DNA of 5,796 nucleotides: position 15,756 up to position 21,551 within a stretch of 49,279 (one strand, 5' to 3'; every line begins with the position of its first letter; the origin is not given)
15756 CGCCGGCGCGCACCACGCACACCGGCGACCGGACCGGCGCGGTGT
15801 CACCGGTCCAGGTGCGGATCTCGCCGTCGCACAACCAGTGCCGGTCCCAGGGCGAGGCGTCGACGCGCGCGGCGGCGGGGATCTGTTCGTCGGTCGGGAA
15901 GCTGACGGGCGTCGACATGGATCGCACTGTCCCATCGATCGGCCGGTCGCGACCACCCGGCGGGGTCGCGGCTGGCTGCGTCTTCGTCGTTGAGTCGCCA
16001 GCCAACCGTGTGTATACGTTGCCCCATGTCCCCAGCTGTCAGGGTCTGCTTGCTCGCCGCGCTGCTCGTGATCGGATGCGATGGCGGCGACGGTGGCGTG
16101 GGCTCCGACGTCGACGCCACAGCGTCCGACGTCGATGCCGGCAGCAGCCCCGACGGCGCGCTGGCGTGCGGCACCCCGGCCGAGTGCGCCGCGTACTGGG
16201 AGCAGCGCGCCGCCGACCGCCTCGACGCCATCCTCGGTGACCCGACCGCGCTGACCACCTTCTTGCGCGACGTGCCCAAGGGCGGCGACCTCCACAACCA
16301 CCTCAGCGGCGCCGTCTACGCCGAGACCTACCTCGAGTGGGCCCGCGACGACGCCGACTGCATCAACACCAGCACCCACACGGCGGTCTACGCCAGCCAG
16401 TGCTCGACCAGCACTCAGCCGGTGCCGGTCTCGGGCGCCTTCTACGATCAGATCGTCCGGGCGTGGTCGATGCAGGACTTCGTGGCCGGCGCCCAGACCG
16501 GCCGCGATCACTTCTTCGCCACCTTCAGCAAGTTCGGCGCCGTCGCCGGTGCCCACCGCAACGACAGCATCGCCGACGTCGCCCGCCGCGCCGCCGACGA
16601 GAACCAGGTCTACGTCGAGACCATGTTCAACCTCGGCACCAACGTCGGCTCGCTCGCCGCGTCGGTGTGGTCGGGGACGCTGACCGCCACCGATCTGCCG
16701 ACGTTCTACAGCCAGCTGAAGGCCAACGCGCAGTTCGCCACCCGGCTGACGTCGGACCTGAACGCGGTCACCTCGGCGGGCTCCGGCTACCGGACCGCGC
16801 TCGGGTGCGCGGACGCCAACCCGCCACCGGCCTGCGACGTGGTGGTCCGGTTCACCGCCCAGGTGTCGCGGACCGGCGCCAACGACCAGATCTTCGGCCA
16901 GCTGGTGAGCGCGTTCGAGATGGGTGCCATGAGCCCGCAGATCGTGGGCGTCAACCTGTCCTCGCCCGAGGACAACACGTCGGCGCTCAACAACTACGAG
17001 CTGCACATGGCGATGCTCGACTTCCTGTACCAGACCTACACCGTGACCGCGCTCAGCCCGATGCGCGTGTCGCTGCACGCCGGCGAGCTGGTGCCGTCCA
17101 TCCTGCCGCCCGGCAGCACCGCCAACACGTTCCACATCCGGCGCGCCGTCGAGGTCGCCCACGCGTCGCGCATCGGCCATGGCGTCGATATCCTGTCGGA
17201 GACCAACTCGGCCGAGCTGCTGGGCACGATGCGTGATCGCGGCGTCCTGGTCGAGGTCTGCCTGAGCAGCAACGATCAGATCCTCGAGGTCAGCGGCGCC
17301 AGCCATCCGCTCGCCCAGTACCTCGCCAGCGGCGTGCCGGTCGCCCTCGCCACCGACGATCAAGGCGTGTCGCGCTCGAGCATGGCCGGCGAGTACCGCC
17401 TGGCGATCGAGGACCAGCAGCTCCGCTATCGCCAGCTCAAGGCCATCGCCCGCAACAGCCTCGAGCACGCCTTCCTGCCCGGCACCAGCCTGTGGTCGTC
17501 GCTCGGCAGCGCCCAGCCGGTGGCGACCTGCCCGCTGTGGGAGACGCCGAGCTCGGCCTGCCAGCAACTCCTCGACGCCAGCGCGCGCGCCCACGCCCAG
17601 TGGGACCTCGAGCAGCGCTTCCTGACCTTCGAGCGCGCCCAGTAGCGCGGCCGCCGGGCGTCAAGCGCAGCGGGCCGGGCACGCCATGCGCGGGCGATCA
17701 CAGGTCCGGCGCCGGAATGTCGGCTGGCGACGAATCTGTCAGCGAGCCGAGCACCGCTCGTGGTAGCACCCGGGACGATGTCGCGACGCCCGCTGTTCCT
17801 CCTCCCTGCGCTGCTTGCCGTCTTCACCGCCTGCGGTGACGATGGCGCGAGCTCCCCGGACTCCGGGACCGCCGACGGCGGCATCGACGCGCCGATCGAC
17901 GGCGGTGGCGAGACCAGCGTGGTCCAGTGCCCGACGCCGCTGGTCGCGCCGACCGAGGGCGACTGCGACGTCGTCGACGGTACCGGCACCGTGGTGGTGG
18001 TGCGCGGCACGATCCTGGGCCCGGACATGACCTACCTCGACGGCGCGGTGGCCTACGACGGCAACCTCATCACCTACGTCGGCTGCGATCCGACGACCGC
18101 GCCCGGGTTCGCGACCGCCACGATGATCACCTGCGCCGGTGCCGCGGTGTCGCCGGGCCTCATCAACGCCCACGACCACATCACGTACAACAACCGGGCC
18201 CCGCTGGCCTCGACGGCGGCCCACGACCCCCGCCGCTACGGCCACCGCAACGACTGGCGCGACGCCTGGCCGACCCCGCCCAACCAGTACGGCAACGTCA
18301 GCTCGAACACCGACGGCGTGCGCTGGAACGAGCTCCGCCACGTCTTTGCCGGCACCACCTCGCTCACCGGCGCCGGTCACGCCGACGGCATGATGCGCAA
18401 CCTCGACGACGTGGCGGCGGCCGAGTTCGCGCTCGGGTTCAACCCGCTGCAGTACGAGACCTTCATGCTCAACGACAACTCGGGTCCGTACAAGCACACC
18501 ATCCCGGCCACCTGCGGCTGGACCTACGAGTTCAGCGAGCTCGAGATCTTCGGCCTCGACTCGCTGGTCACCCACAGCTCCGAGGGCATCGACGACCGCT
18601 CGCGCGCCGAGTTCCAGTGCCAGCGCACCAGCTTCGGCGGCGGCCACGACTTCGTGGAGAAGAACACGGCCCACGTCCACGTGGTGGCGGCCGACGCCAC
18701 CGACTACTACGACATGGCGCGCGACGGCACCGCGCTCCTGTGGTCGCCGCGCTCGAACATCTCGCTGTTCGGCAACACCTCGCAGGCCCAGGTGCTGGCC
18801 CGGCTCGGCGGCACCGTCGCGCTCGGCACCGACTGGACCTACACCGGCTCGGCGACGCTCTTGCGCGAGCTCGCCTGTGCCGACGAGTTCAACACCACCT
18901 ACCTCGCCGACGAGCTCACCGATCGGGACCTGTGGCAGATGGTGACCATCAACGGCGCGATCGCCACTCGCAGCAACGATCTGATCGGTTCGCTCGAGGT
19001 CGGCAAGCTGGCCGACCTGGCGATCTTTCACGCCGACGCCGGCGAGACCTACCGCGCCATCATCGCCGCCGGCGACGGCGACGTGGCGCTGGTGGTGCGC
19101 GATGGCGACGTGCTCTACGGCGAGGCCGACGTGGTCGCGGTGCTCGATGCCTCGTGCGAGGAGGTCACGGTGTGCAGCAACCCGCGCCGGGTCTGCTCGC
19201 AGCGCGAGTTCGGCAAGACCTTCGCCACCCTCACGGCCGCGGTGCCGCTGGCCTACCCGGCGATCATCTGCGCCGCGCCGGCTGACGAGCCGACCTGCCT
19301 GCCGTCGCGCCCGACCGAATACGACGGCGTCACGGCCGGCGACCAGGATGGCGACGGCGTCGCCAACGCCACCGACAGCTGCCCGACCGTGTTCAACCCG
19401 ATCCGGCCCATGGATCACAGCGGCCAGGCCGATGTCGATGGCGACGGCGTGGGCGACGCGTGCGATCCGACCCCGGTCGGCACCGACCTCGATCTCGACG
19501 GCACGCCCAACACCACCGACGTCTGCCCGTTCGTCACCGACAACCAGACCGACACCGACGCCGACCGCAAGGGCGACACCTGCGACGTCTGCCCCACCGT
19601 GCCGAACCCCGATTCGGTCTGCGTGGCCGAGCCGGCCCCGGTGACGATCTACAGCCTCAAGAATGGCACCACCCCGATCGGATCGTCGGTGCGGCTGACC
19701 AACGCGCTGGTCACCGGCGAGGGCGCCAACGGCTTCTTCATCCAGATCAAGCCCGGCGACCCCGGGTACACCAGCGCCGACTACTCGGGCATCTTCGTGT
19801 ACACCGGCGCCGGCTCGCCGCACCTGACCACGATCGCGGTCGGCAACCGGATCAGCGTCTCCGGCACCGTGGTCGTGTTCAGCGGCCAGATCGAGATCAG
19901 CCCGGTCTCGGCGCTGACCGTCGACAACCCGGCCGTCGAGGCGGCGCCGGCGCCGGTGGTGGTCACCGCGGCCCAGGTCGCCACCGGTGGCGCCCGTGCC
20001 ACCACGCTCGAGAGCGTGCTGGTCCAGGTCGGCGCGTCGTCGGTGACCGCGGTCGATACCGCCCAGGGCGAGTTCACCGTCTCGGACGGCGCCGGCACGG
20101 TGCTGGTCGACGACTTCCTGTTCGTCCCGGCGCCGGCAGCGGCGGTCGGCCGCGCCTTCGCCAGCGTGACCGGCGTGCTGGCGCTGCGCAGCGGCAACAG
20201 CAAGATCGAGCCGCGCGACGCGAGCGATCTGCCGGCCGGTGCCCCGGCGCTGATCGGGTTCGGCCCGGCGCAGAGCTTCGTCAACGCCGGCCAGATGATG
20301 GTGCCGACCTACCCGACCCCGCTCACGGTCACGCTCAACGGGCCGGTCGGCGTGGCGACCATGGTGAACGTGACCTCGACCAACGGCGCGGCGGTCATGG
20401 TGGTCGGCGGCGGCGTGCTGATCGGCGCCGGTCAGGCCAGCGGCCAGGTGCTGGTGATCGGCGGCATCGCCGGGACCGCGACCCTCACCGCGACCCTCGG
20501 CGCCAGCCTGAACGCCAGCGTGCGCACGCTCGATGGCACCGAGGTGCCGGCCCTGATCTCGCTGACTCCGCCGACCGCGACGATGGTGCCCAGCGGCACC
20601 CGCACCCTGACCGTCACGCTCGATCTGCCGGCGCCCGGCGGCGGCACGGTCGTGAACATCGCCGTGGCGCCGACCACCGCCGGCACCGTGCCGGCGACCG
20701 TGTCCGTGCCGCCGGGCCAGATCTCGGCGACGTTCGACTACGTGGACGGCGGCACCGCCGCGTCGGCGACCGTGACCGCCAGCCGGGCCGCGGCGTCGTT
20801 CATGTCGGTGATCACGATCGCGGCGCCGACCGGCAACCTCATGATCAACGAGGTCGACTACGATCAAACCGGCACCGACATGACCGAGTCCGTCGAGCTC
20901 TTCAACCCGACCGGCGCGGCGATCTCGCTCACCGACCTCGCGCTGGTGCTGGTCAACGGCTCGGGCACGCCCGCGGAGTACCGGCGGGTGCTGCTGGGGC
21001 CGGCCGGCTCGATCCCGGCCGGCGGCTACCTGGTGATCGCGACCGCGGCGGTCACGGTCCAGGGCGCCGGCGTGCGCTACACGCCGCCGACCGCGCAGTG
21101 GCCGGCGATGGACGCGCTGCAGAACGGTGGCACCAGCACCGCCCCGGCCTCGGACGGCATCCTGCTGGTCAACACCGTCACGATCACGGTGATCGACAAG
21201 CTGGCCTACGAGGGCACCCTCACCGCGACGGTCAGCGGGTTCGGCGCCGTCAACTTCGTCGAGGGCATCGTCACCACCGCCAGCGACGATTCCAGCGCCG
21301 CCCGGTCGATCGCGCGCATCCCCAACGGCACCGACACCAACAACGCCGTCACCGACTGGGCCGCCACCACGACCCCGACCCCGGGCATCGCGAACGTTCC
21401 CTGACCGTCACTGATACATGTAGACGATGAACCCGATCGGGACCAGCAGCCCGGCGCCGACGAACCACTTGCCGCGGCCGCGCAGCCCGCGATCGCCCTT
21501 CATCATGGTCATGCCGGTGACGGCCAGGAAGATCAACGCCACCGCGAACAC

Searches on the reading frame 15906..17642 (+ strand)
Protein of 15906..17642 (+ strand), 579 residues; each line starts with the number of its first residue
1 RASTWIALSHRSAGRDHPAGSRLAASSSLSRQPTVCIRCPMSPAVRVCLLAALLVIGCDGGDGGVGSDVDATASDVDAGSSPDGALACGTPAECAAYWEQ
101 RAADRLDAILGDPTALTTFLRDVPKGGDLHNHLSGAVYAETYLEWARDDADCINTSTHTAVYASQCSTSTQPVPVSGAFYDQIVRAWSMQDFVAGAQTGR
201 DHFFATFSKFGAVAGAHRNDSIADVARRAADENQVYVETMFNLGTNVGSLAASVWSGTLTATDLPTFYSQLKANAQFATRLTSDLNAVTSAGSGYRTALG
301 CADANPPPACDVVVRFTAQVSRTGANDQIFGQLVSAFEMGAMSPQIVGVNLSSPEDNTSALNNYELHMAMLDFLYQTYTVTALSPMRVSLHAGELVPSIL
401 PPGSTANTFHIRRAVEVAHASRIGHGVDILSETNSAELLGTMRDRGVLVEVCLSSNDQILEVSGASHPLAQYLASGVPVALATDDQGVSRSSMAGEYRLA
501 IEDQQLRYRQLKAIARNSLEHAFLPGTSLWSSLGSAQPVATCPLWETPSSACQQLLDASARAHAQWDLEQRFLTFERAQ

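Call 63: search_protein_families(library=pfam, proteins=[window:15906-17642:+], max_evalue=0.0001)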
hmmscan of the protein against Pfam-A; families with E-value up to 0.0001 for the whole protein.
window:15906-17642:+ (579 aa): 1 family
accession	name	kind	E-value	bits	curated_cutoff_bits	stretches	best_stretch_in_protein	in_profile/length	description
PF00962.28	A_deaminase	-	1.4e-23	84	27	1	376-525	179-316/330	Adenosine deaminase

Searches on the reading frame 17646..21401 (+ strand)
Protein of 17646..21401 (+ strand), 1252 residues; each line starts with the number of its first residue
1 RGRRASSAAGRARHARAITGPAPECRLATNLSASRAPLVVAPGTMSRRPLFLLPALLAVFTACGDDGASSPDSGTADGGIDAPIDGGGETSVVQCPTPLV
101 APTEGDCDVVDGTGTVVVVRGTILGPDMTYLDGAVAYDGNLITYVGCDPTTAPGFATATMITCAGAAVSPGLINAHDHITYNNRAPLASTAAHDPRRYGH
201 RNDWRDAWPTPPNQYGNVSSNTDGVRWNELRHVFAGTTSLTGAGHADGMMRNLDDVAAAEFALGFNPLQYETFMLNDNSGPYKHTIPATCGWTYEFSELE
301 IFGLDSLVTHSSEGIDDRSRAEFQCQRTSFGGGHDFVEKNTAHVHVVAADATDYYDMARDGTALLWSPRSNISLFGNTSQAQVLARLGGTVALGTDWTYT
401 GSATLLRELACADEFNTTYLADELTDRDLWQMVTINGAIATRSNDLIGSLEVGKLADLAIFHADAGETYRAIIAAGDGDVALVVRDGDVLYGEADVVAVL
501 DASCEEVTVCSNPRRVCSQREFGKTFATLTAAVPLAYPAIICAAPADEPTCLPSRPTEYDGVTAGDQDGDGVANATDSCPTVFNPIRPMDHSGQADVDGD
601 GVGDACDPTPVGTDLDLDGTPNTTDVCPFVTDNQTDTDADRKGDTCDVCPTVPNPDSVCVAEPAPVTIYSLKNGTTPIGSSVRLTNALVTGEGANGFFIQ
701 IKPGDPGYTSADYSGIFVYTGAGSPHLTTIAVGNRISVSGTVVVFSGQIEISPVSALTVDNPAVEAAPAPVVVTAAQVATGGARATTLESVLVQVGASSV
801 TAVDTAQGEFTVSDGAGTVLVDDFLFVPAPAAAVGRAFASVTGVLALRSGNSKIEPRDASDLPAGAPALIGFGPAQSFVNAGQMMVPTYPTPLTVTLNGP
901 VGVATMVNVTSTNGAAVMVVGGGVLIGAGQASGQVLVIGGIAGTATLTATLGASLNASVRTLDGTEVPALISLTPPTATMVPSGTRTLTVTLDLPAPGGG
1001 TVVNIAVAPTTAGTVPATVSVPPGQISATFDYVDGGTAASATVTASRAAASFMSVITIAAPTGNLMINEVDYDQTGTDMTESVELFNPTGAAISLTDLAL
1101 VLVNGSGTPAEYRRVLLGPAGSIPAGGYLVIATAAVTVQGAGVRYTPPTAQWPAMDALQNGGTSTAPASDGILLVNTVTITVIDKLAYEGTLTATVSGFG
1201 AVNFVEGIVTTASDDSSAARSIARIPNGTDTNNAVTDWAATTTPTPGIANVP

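Call 64: search_protein_families(library=pfam, proteins=[window:17646-21401:+], max_evalue=0.0001)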
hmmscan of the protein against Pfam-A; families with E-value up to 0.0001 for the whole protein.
window:17646-21401:+ (1252 aa): 4 families
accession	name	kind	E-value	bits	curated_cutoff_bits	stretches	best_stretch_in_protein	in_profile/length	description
PF02412.23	TSP_3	-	2.5e-14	53.1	25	1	596-630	2-31/36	Thrombospondin type 3 repeat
PF00932.25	LTD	-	1e-11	45.6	34.3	1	1059-1188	2-107/109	Lamin Tail Domain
PF01979.26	Amidohydro_1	-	1.4e-10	41.4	25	1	368-489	222-344/345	Amidohydrolase family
PF07969.17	Amidohydro_3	-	5.2e-06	26.7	29.7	1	382-491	360-472/472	Amidohydrolase family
